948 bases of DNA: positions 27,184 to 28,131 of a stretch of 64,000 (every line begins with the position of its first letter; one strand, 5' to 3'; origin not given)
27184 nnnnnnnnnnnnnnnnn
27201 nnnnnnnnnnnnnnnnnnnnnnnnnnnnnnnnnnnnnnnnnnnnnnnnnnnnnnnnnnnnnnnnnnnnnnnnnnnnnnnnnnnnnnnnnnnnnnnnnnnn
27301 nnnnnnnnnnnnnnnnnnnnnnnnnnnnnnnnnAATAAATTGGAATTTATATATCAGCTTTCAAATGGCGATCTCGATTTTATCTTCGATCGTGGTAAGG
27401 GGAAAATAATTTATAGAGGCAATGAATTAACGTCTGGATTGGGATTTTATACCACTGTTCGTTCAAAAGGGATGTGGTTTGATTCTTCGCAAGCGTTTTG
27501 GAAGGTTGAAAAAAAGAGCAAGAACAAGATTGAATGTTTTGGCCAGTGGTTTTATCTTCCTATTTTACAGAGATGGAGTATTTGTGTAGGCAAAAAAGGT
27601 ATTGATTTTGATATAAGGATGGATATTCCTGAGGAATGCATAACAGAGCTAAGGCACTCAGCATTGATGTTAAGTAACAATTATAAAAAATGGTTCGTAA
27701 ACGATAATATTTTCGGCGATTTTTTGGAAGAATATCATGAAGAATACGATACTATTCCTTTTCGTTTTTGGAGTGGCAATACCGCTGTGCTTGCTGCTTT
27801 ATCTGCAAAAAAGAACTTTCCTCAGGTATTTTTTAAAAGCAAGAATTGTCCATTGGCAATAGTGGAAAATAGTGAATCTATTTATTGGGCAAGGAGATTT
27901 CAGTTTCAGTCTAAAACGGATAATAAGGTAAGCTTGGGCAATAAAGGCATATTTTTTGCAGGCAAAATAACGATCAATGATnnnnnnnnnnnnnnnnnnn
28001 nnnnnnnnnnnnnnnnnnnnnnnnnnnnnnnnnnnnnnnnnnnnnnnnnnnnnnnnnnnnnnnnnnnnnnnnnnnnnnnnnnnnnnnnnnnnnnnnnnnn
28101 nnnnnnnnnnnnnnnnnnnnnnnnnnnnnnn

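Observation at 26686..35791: A Wzt C-terminal-type (glycan-terminus-binding) domain is shared between the exporter ATPase and two radical-SAM-type proteins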

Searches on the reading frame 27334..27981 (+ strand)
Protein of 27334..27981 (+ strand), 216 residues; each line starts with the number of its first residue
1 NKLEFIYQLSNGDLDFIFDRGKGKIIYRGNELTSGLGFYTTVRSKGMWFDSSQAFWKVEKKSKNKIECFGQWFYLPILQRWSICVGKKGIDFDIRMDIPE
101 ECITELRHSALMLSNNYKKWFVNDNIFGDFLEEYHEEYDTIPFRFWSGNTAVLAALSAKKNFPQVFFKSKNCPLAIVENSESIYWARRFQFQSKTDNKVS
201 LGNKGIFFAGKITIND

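Call 10: find_homologous_proteins(query=A1, max_evalue=0.001)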
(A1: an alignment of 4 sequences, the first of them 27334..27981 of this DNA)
Query A1 (4 sequences): 2038 candidates shared short words with the query, none scored E <= 0.001.

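Call 17: predict_structure(alignment_id=A1)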
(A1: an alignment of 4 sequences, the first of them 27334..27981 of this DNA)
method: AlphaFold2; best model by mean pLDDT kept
length: 216 residues; sequences in the alignment: 4
mean_pLDDT: 55.9   pTM: 0.57
mean pLDDT of the five models: 55.9, 55.1, 49.6, 49.1, 45.8
residues with pLDDT >= 90: 0; 70-90: 84; 50-70: 41; < 50: 91
segments of 3 or more residues with pLDDT < 50: 1-4, 115-176, 192-216
pLDDT, mean of each block of 10 residues (from residue 1): 62 78 74 68 74 82 85 86 73 78 68 47 34 31 24 26 30 44 62 39 26 25
secondary structure, 60 per line:
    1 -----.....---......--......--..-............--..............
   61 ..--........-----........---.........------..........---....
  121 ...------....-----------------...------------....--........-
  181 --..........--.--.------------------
elements in order: E6-10 E14-19 E22-27 E33-44 E47-50 E54-62 E65-72 E78-85 E89-97 E104-113 E117-123 H130-133 E151-153 E166-169 E172-179 E183-192

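Call 18: search_protein_representatives(alignment_id=A1)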
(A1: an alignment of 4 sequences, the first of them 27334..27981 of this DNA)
Query: 4 sequences, 236 profile positions. Proteins with E-value up to 0.001 (for the whole library): 548; up to 1e-10: 446; up to 1e-30: 179. The best 150 are listed.
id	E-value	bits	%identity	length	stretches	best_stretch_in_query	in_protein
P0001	3.1e-162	554.0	-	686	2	7-233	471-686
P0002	5.1e-113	392.9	-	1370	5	5-232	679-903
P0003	8.5e-113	392.2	-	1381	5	18-222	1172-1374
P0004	1.4e-112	391.4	-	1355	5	15-203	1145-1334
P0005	8.6e-96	336.5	-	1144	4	11-211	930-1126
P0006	3.0e-92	324.9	-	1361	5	3-232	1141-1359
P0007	4.8e-91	321.0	-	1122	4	12-219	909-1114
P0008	1.5e-90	319.4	-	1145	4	6-230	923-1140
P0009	4.0e-89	314.7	-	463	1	2-233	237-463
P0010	1.8e-87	309.3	-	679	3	4-221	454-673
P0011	4.5e-87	308.0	-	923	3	13-219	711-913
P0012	7.5e-85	300.7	-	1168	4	20-143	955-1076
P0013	9.2e-85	300.4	-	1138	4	8-231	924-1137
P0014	6.7e-84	297.6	-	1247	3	5-233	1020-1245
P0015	7.2e-83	294.2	-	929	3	11-201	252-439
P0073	1.5e-54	201.5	-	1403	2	7-224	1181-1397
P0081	2.4e-51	191.0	-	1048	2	5-232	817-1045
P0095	7.9e-48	179.5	-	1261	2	3-196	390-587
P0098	1.8e-46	175.1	-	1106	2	10-228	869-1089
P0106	1.2e-43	165.8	-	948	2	7-167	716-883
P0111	1.2e-42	162.6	-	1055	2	8-227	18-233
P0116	4.0e-42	160.9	-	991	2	6-208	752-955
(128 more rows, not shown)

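Call 21: fold_search(model_id=the predicted structure, library=pdb)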
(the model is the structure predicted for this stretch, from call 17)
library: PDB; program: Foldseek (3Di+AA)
matches with E <= 10: 380; with E <= 0.001: 0
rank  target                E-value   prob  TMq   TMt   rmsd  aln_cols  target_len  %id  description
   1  7ufs_A                3.9e-02  0.98  0.33  0.09   5.3       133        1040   15  Cryo-EM Structure of Bl_Man38B at 3.4 A (released 2022-11-16)
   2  9bs5_B                4.1e-02  0.99  0.32  0.12   6.0       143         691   10  Bacteroides ovatus GH97C Sus (released 2024-10-30)
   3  7uft_A                4.1e-02  0.96  0.32  0.09   6.8       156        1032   13  Cryo-EM Structure of Bl_Man38C at 2.9 A (released 2022-11-16)
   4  8ho9_A                4.6e-02  1.00  0.33  0.11   5.3       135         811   11  The cryo-EM structure of cellobiose phosphorylase from Clostridium thermocellum (cysteine-to-serine varient) (released 2023-12-13)
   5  1v7v                  4.8e-02  0.97  0.30  0.11   6.4       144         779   12  Crystal structure of Vibrio proteolyticus chitobiose phosphorylase (released 2004-06-22)
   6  9bs5_A                5.1e-02  0.97  0.32  0.12   6.4       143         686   10  Bacteroides ovatus GH97C Sus (released 2024-10-30)
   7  3qde_A                6.5e-02  0.99  0.32  0.10   6.3       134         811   10  The structure of Cellobiose phosphorylase from Clostridium thermocellum in complex with phosphate (released 2011-11-09)
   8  4duv_B                7.9e-02  0.95  0.30  0.09   7.3       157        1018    8  E. coli (lacZ) beta-galactosidase (G974A) 2-deoxy-galactosyl-enzyme and bis-Tris complex (released 2013-04-03)
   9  3dym_A                7.9e-02  0.93  0.30  0.08   8.8       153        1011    8  E. coli (lacZ) beta-galactosidase (H418E) (released 2008-10-28)
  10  3wfa_B                8.8e-02  0.96  0.33  0.12   6.0       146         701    8  Catalytic role of the calcium ion in GH97 inverting glycoside hydrolase (released 2014-07-16)
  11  3vd4_A                8.8e-02  0.93  0.30  0.08   8.8       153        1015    8  E. coli (lacZ) beta-galactosidase (N460D) in complex with IPTG (released 2012-04-11)
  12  3vd9_A                8.8e-02  0.93  0.30  0.08   8.8       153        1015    8  E. coli (lacZ) beta-galactosidase (N460S) in complex with IPTG (released 2012-04-11)
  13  6fop                  8.8e-02  0.33  0.24  0.09  16.0       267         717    8  Glycoside hydrolase family 81 from Clostridium thermocellum (CtLam81A), Mutant E515A (released 2019-03-13)
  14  4duw_A                9.2e-02  0.93  0.30  0.08   9.0       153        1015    7  E. coli (lacZ) beta-galactosidase (G974A) in complex with allolactose (released 2013-03-20)
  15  3wfa_A                1.0e-01  0.96  0.33  0.12   6.0       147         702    7  Catalytic role of the calcium ion in GH97 inverting glycoside hydrolase (released 2014-07-16)
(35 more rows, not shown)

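Call 26: search_solved_structures(query=A2, max_evalue=10)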
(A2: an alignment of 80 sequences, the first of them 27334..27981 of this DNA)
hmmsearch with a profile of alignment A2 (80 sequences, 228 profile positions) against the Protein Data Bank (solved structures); distinct sequences matched with E-value up to 10: 1.
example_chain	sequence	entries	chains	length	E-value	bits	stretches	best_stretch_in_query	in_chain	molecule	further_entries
3n3u_A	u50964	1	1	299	0.65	12.3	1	7-47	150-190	Adenosine monophosphate-protein transferase ibpA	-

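Call 28: search_protein_families(library=pfam, proteins=[P0014, P0073, P0081, P0095, P0098, P0106, P0111, P0116], max_evalue=0.001)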
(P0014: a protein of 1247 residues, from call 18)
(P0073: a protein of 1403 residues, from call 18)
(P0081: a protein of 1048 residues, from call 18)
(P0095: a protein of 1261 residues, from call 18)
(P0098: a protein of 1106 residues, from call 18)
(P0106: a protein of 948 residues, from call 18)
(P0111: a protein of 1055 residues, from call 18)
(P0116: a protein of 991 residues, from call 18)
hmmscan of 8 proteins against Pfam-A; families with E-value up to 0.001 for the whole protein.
P0014 (1247 aa): 2 families
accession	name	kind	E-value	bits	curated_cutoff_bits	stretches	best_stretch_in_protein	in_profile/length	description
PF13231.12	PMT_2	-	7.4e-14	52.7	26.1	1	75-230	2-154/160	Dolichyl-phosphate-mannose-protein mannosyltransferase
PF02366.24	PMT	-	2.5e-07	31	22.7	1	106-245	94-243/245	Dolichyl-phosphate-mannose-protein mannosyltransferase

P0073 (1403 aa): 3 families
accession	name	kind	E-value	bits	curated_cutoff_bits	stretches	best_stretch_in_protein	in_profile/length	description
PF04055.27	Radical_SAM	-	9e-37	127.2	29.5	2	213-374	4-165/166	Radical SAM superfamily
PF02310.24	B12-binding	-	3.6e-09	36.9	32.1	1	42-144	17-120/121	B12 binding domain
PF13186.11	SPASM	-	5.6e-09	36.6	21.5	1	1051-1099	1-56/67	Iron-sulfur cluster-binding domain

P0081 (1048 aa): 2 families
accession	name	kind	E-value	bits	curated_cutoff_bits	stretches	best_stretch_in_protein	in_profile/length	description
PF13231.12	PMT_2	-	2.9e-12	47.5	26.1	1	74-212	3-140/160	Dolichyl-phosphate-mannose-protein mannosyltransferase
PF03901.23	Glyco_transf_22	-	7.2e-05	22.6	23.8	1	92-379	77-364/414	Alg9-like mannosyltransferase family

P0095 (1261 aa): 2 families
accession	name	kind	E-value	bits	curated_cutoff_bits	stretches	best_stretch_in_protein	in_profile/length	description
PF04055.27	Radical_SAM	-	2.9e-14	54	29.5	1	912-1082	3-165/166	Radical SAM superfamily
PF13186.11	SPASM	-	5.5e-06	27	21.5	1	1161-1234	1-66/67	Iron-sulfur cluster-binding domain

P0098 (1106 aa): 1 family
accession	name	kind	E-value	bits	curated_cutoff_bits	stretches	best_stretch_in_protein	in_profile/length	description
PF13231.12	PMT_2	-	3.8e-16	60.1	26.1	1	110-262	3-153/160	Dolichyl-phosphate-mannose-protein mannosyltransferase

P0106 (948 aa): 2 families
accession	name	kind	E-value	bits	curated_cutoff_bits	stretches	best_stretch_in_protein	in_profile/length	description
PF02366.24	PMT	-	1.5e-08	34.9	22.7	1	29-166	89-238/245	Dolichyl-phosphate-mannose-protein mannosyltransferase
PF13231.12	PMT_2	-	3.6e-08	34.2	26.1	1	12-156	12-153/160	Dolichyl-phosphate-mannose-protein mannosyltransferase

P0111 (1055 aa): 2 families
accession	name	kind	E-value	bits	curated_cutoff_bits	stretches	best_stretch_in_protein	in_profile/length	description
PF04055.27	Radical_SAM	-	6.7e-16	59.3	29.5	1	710-877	4-163/166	Radical SAM superfamily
PF13186.11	SPASM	-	1.9e-06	28.5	21.5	1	958-1031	1-66/67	Iron-sulfur cluster-binding domain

P0116 (991 aa): 3 families
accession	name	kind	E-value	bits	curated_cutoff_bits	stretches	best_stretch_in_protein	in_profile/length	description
PF04055.27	Radical_SAM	-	5.8e-19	69.3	29.5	1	231-393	2-166/166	Radical SAM superfamily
PF02310.24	B12-binding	-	4.7e-10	39.8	32.1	1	86-165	40-120/121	B12 binding domain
PF19864.5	Radical_SAM_N2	-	7.6e-07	29.1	29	1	105-173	64-129/151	Radical SAM proteins, N-terminal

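Call 31: predict_structure(alignment_id=A2)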
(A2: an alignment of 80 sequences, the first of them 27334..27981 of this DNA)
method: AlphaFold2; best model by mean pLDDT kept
length: 216 residues; sequences in the alignment: 80
mean_pLDDT: 94.3   pTM: 0.91
mean pLDDT of the five models: 94.3, 93.7, 93.7, 93.4, 93.3
residues with pLDDT >= 90: 188; 70-90: 20; 50-70: 7; < 50: 1
segments of 3 or more residues with pLDDT < 50: none
pLDDT, mean of each block of 10 residues (from residue 1): 82 98 98 98 96 98 98 97 98 97 95 98 95 85 88 96 97 95 96 85 87 97
secondary structure, 60 per line:
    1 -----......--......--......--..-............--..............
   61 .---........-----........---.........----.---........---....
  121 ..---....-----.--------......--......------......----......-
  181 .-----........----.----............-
elements in order: E6-11 E14-19 E22-27 E33-44 E47-50 E54-61 E65-72 E78-85 E89-97 E106-113 E117-122 E126-129 E144-149 E152-157 E164-169 E174-179 E187-194 E204-215

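Call 33: fold_search(model_id=the predicted structure, library=pdb)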
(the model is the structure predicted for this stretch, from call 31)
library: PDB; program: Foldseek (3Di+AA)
matches with E <= 10: 1043; with E <= 0.001: 52
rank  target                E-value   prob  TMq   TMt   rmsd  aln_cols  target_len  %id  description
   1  3nre_A                1.9e-06  1.00  0.61  0.47   9.1       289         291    8  Crystal structure of a Putative aldose 1-epimerase (b2544) from ESCHERICHIA COLI K12 at 1.59 A resolution (released 2010-09-15)
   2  3dcd_A                3.3e-06  1.00  0.67  0.51   6.2       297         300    9  X-ray structure of the galactose mutarotase related enzyme Q5FKD7 from Lactobacillus acidophilus at the resolution 1.9 (released 2008-07-29)
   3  8ho8_A                5.4e-06  1.00  0.61  0.18   6.4       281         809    7  The cryo-EM structure of cellobiose phosphorylase from Clostridium thermocellum in complex with cellobiose (released 2023-12-13)
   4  8ho9_A                7.2e-06  1.00  0.62  0.19   6.6       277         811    8  The cryo-EM structure of cellobiose phosphorylase from Clostridium thermocellum (cysteine-to-serine varient) (released 2023-12-13)
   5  8ho7_A                9.2e-06  1.00  0.59  0.18   7.2       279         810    8  The cryo-EM structure of cellobiose phosphorylase from Clostridium thermocellum (released 2023-12-13)
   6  8hob_A                9.6e-06  1.00  0.59  0.18   7.4       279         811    9  The cryo-EM structure of cellobiose phosphorylase from Clostridium thermocellum ( variant) (released 2024-03-20)
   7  7ufs_A                1.1e-05  1.00  0.54  0.15   7.6       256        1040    9  Cryo-EM Structure of Bl_Man38B at 3.4 A (released 2022-11-16)
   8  3qde_A                1.2e-05  1.00  0.59  0.18   7.3       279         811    9  The structure of Cellobiose phosphorylase from Clostridium thermocellum in complex with phosphate (released 2011-11-09)
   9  3q1n                  1.2e-05  1.00  0.64  0.49   6.8       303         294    8  Crystal structure of a galactose mutarotase-like protein (LSEI_2598) from Lactobacillus casei ATCC 334 at 1.61 A resolut (released 2011-01-19)
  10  3k25_A                1.5e-05  1.00  0.64  0.49   7.6       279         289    6  Crystal Structure of Slr1438 protein from Synechocystis sp. PCC 6803, Northeast Structural Genomics Consortium Target  (released 2009-10-13)
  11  3bs6_A                1.5e-05  1.00  0.63  0.55   5.3       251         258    9  1.8 Angstrom crystal structure of the periplasmic domain of the membrane insertase YidC (released 2008-02-12)
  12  7ufu_A                1.9e-05  1.00  0.68  0.17   5.0       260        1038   11  Cryo-EM Structure of Bl_Man38A nucleophile mutant in complex with mannose at 2.7 A (released 2022-11-16)
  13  7ufr_A                2.0e-05  1.00  0.66  0.16   5.3       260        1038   12  Cryo-EM Structure of Bl_Man38A at 2.7 A (released 2022-11-16)
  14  6al2_B                2.3e-05  1.00  0.62  0.31   5.6       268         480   10  Crystal structure of E. coli YidC at 2.8 A resolution (released 2018-11-07)
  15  8bou_B                2.5e-05  1.00  0.60  0.19   5.5       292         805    7  Crystal structure of Blautia producta GH94 (released 2023-11-29)
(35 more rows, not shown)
